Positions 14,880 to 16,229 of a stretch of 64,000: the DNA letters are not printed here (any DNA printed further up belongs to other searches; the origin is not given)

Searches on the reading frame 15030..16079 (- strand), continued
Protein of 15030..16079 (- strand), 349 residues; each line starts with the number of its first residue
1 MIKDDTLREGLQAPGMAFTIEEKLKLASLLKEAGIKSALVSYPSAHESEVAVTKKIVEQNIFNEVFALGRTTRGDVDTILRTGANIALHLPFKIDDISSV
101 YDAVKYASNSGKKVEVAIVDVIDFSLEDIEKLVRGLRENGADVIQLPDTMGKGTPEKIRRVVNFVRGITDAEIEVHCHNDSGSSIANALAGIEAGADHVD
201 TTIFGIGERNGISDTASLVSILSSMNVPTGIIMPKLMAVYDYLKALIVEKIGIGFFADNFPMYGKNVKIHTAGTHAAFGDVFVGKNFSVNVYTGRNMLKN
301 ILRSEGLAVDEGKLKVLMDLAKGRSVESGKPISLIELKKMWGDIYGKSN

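Call 69: fold_search(model_id=the predicted structure, library=pdb)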
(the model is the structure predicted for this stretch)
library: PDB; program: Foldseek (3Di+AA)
matches with E <= 10: 1895; with E <= 0.001: 838
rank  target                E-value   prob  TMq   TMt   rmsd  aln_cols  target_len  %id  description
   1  6ktq_B                6.3e-20  1.00  0.66  0.59  17.9       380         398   23  Crystal structure of catalytic domain of homocitrate synthase from Sulfolobus acidocaldarius (SaHCS(dRAM)) in complex  (released 2020-09-02)
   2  6ktq_A                1.1e-19  1.00  0.68  0.59  18.2       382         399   23  Crystal structure of catalytic domain of homocitrate synthase from Sulfolobus acidocaldarius (SaHCS(dRAM)) in complex  (released 2020-09-02)
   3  6e1j_B                1.6e-19  1.00  0.65  0.56  17.4       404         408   21  Crystal Structure of Methylthioalkylmalate Synthase (BjuMAM1.1) from Brassica juncea (released 2019-05-08)
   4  6e1j_A                2.4e-19  1.00  0.65  0.56  17.8       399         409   24  Crystal Structure of Methylthioalkylmalate Synthase (BjuMAM1.1) from Brassica juncea (released 2019-05-08)
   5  3ivu_B                4.0e-19  1.00  0.67  0.61  15.7       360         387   23  Homocitrate Synthase Lys4 bound to 2-OG (released 2009-09-22)
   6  3ivt_B                6.5e-19  1.00  0.62  0.54  15.6       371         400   23  Homocitrate Synthase Lys4 bound to 2-OG (released 2009-09-22)
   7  3ivs_A                1.2e-18  1.00  0.65  0.62  15.1       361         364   24  Homocitrate Synthase Lys4 (released 2009-09-22)
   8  3mi3_B                1.4e-18  1.00  0.67  0.64  15.5       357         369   23  Homocitrate Synthase Lys4 bound to Lysine (released 2010-04-28)
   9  3mi3_A                1.8e-18  1.00  0.65  0.62  15.3       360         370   24  Homocitrate Synthase Lys4 bound to Lysine (released 2010-04-28)
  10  3ivu_A                2.5e-18  1.00  0.64  0.58  15.5       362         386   22  Homocitrate Synthase Lys4 bound to 2-OG (released 2009-09-22)
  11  3ivt_A                3.3e-18  1.00  0.67  0.59  15.4       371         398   23  Homocitrate Synthase Lys4 bound to 2-OG (released 2009-09-22)
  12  3ivs_B                5.3e-18  1.00  0.65  0.63  14.8       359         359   23  Homocitrate Synthase Lys4 (released 2009-09-22)
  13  4ov4                  2.2e-17  1.00  0.66  0.61  19.3       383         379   21  Isopropylmalate synthase binding with ketoisovalerate (released 2014-08-20)
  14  3a9i                  3.2e-17  1.00  0.66  0.67  18.8       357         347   25  Crystal structure of homocitrate synthase from Thermus thermophilus complexed with Lys (released 2009-12-22)
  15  4ov9                  4.7e-17  1.00  0.65  0.60  19.4       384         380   20  Structure of isopropylmalate synthase binding with alpha-isopropylmalate (released 2014-08-20)
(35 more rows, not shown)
